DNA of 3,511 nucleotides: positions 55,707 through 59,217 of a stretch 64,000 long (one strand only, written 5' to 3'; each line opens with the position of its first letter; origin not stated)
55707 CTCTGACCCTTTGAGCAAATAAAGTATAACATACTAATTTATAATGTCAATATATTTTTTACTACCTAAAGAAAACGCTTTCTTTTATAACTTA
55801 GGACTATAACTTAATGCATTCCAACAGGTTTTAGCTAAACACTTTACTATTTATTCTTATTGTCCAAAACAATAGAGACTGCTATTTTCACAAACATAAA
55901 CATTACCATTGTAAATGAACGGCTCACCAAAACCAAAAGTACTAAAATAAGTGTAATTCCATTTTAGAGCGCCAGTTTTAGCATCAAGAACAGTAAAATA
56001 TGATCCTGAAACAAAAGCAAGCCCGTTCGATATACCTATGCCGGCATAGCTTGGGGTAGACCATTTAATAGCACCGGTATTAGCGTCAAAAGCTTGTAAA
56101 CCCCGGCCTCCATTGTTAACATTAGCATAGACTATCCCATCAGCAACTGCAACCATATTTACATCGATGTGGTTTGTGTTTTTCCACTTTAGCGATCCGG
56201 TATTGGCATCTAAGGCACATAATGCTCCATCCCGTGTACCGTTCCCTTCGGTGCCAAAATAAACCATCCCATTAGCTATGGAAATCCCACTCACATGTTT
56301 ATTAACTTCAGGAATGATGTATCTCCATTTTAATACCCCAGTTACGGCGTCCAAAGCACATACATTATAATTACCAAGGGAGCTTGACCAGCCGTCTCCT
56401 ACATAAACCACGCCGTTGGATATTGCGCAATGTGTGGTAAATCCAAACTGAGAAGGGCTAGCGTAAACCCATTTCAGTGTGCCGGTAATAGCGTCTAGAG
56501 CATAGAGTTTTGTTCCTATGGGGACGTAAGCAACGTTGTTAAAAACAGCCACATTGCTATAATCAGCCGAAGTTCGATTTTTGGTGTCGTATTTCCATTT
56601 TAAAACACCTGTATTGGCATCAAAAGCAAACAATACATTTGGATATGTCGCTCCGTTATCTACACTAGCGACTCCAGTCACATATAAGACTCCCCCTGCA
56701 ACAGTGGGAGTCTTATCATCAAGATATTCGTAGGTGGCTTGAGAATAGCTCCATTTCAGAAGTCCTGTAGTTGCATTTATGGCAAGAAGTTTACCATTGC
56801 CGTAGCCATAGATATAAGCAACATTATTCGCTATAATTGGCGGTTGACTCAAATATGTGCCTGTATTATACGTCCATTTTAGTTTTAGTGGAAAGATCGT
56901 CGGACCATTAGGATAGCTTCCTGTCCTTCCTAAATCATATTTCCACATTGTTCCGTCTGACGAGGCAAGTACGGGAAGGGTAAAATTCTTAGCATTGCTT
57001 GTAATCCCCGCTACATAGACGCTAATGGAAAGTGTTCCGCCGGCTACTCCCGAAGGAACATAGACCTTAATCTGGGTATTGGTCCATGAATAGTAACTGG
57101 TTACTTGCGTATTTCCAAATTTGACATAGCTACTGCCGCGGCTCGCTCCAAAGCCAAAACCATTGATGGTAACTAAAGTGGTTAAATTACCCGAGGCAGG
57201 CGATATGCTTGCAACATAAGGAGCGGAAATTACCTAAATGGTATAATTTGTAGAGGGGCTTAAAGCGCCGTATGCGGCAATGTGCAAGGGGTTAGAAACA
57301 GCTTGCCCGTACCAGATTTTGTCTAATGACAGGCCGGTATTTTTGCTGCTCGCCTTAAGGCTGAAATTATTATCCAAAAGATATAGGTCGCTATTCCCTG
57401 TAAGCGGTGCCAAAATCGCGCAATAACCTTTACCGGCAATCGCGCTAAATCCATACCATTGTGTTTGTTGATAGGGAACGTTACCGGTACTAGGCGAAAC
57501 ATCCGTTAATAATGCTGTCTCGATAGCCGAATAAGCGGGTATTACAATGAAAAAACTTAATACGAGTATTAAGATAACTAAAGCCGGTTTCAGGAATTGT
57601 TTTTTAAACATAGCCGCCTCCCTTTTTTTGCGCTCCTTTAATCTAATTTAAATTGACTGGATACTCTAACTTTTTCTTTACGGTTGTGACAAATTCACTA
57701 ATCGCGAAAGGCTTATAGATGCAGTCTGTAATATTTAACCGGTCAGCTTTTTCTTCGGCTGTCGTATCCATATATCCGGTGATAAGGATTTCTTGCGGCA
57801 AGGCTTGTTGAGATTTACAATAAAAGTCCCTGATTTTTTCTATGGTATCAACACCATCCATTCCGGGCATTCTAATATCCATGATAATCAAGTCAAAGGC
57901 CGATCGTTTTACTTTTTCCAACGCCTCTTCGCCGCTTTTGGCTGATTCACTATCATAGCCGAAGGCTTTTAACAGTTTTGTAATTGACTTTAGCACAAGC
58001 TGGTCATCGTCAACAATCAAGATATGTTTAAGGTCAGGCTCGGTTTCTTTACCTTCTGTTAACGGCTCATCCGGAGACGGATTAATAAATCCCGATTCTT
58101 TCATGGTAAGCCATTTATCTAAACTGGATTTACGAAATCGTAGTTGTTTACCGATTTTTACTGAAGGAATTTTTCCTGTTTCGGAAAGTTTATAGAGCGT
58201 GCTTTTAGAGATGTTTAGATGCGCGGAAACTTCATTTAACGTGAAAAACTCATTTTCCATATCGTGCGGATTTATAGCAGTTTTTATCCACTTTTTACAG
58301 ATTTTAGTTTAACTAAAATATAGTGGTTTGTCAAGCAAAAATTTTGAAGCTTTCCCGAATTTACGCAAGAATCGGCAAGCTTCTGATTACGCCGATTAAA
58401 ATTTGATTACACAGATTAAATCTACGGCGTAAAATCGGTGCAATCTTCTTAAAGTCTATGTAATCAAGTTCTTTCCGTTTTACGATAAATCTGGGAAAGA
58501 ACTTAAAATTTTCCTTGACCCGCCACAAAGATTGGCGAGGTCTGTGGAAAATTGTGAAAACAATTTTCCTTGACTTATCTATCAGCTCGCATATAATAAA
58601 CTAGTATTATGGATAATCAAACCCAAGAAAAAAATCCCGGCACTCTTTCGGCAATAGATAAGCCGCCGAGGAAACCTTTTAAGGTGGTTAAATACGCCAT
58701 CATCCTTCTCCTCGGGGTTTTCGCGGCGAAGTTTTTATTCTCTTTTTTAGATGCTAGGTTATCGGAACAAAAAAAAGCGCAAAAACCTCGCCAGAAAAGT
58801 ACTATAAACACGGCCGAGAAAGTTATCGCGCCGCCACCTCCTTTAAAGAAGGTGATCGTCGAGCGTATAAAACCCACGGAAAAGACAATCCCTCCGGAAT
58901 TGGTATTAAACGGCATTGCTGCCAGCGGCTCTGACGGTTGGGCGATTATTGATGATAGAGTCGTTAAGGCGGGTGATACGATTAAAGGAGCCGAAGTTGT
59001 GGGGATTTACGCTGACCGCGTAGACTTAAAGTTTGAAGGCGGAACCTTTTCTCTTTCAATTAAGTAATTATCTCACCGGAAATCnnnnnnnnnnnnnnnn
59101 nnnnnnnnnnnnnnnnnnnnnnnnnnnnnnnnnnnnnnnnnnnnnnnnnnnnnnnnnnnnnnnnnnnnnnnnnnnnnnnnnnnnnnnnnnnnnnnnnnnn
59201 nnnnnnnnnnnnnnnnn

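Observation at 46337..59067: Cell-surface appendage/adhesion locus with SCPU-type pilin-like gene, giant OM proteins and a shared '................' regulatory box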

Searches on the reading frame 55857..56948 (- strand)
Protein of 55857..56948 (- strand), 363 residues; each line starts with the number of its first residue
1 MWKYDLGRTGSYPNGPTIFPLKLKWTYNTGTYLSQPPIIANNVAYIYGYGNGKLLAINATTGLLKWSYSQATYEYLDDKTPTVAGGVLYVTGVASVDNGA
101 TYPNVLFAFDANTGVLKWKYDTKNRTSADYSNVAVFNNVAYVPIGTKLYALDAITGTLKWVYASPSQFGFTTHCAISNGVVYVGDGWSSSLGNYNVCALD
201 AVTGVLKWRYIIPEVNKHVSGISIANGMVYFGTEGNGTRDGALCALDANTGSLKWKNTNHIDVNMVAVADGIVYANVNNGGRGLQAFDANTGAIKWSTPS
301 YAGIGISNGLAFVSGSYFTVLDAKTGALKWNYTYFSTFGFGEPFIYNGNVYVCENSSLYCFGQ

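Call 7: search_protein_families(library=pfam, proteins=[window:55857-56948:-], max_evalue=0.1)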
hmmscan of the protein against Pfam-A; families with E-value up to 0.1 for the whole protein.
window:55857-56948:- (363 aa): 6 families
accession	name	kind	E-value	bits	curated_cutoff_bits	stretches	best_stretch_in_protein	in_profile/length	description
PF13360.13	PQQ_2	-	3.3e-31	109.2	27.6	4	107-213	6-102/233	Outer membrane protein assembly factor BamB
PF01011.28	PQQ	-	2e-14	53.6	26.7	2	75-127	160-213/595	Glucose/ethanol/alcohol dehydrogenase, beta-propeller domain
PF13570.13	Beta-prop_ACSF4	-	4.3e-14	53.1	133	2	195-360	30-199/329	Beta-alanine-activating enzyme, beta-propeller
PF25293.1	Beta-prop_EMC1_N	-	1.6e-07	31.6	34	1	241-299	41-102/219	EMC1 N-terminal beta-propeller domain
PF25210.1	Kelch_FKB95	-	0.0021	18.1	70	1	81-185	85-187/268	FKB95, Kelch-repeats domain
PF23727.1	Beta-prop_FAM234A_B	-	0.055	12.4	26.4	0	240-266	99-125/467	FAM234A/B beta-propeller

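Call 8: search_protein_families(library=ncbifam, proteins=[window:55857-56948:-], max_evalue=0.1)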
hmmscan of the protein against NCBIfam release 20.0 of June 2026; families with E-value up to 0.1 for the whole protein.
window:55857-56948:- (363 aa): 8 families
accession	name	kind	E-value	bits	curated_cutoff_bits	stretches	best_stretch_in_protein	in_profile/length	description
TIGR03075.1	PQQ_enz_alc_DH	subfamily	2.7e-20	72.5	480.05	4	17-131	43-157/530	PQQ-dependent dehydrogenase, methanol/ethanol family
TIGR03300.1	assembly_YfgL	equivalog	6.7e-20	71.1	285.2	3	171-298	58-171/377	outer membrane protein assembly factor BamB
NF053615.1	SerThrKinAfsKStmc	equivalog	3.9e-19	68.8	1300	2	46-296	534-768/809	protein serine/threonine kinase AfsK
NF008351.0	PRK11138.1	equivalog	1.4e-15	56.7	423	2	217-298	111-186/394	outer membrane protein assembly factor BamB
TIGR04528.1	acido_non_PQQ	subfamily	8e-14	51.3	650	3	25-128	85-187/493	acido-empty-quinoprotein group A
TIGR03074.1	PQQ_membr_DH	subfamily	2.4e-10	38.9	832.65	2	146-297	223-370/783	membrane-bound PQQ-dependent dehydrogenase, glucose/quinate/shikimate family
NF041516.1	PA2928_fam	subfamily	9.7e-06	25.2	70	0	224-297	54-126/376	PA2928 family protein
NF040673.1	PLuB_PQQ_rpt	exception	0.00085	18.4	250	0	104-161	267-324/395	PLuB system PQQ-binding repeat protein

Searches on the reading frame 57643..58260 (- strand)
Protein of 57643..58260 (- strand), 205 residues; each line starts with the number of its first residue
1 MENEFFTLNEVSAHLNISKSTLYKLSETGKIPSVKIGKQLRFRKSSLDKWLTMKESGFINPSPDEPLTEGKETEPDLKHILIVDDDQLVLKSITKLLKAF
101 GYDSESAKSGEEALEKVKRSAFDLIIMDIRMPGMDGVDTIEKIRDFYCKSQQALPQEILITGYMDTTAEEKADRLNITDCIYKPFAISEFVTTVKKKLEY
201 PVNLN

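Call 7: search_protein_families(library=pfam, proteins=[window:57643-58260:-], max_evalue=0.1)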
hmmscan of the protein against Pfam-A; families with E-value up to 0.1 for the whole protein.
window:57643-58260:- (205 aa): 8 families
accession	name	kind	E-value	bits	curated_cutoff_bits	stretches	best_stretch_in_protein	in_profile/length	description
PF00072.30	Response_reg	-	1.1e-24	87.1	30.2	1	80-194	1-110/111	Response regulator receiver domain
PF12728.13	HTH_17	-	5.7e-15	55.8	27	1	5-52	1-48/51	Helix-turn-helix domain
PF23198.2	PDE8A_N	-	0.00012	22.4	29.6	1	73-144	6-78/147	PDE8A-like, N-terminal domain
PF07788.17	PDDEXK_10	-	0.0075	16.6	21.2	1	137-177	28-73/74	PD-(D/E)XK nuclease superfamily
PF07022.19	Phage_CI_repr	-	0.051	14.3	22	0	10-33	17-40/65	Bacteriophage CI repressor helix-turn-helix domain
PF01861.22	BpsA_C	-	0.058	13.1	27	1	78-170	68-153/243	Branched-chain polyamine synthase A C-terminal domain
PF00376.29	MerR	-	0.076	13.3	28.2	0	10-34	4-28/38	MerR family regulatory protein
PF05930.18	Phage_AlpA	-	0.089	13.1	21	0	8-51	6-51/51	Prophage CP4-57 regulatory protein (AlpA)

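Call 8: search_protein_families(library=ncbifam, proteins=[window:57643-58260:-], max_evalue=0.1)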
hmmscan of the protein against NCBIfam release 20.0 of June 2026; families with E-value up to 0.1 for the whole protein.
window:57643-58260:- (205 aa): 102 families (the best 25 are shown)
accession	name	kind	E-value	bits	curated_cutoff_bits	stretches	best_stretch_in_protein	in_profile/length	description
NF053512.1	nitric_RR_NosR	exception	5.3e-22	78.4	400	1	80-199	1-116/422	response regulator c-di-GMP phosphodiesterase, NosR family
NF011874.0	PRK15347.1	equivalog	1.6e-18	66.2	852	1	73-194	686-806/921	two component system sensor kinase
NF008469.0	PRK11361.1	equivalog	8.8e-18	64.2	714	1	78-199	5-121/461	acetoacetate metabolism transcriptional regulator AtoC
NF052313.1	T9SS_RR_PorX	equivalog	1.7e-17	63.4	300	1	79-199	2-117/513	T9SS response regulator signal transducer PorX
NF006900.1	PRK09390.1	equivalog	1.6e-16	60.5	255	1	78-199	5-121/203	response regulator FixJ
NF008318.0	PRK11107.1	equivalog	5.8e-16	57.7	890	1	74-185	664-772/920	two-component sensor histidine kinase BarA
NF007689.0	PRK10365.1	equivalog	1.9e-15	56.6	760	1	79-199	7-122/441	sigma-54-dependent response regulator transcription factor ZraR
NF046022.1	RespRegCpdRBruc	equivalog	3.1e-15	56.2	180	1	78-198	2-117/120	cell cycle two-component system response regulator CpdR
NF040689.1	MtrAB_MtrA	equivalog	5.6e-15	55.3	300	1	80-198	1-113/219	MtrAB system response regulator MtrA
TIGR01818.1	ntrC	equivalog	9.4e-15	54.3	558.6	1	80-198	1-114/463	nitrogen regulation protein NR(I)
NF047737.1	antiphage_MADS1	equivalog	1.8e-14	53.7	80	1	4-51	2-49/49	methylation-associated defense system helix-turn-helix domain-containing protein MAD1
NF053854.1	RespRegPhoBBctds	equivalog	2.9e-14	53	270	1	80-197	1-114/225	two-component system response regulator PhoB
NF008302.0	PRK11091.1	equivalog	2.9e-14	52.2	838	1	71-197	520-642/779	aerobic respiration two-component sensor histidine kinase ArcB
NF007969.0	PRK10693.1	equivalog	5.2e-14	52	329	1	78-186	8-111/337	two-component system response regulator RssB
NF052596.1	RR_EAL_PvrR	equivalog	5.9e-14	51.5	580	1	79-198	5-124/398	response regulator cyclic di-GMP phosphodiesterase PvrR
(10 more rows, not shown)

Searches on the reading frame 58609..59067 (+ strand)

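Call 7: search_protein_families(library=pfam, proteins=[window:58609-59067:+], max_evalue=0.1)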
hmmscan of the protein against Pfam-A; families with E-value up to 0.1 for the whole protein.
window:58609-59067:+ (152 aa): 2 families
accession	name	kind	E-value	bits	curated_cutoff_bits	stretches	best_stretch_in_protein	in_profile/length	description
PF11356.14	T2SSC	-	1.1e-06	28.9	27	1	97-147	79-137/141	Type II secretion system protein C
PF16537.11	T2SSB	-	0.00025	21.1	28.4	1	106-149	14-58/60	Type II secretion system protein B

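Call 8: search_protein_families(library=ncbifam, proteins=[window:58609-59067:+], max_evalue=0.1)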
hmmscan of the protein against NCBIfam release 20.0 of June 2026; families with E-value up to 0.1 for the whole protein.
window:58609-59067:+ (152 aa): 1 family
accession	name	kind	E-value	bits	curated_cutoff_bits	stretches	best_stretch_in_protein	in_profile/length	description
NF041515.1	GspC_delta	equivalog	3.8e-05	23.6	150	0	116-145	128-156/311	type II secretion system protein GspC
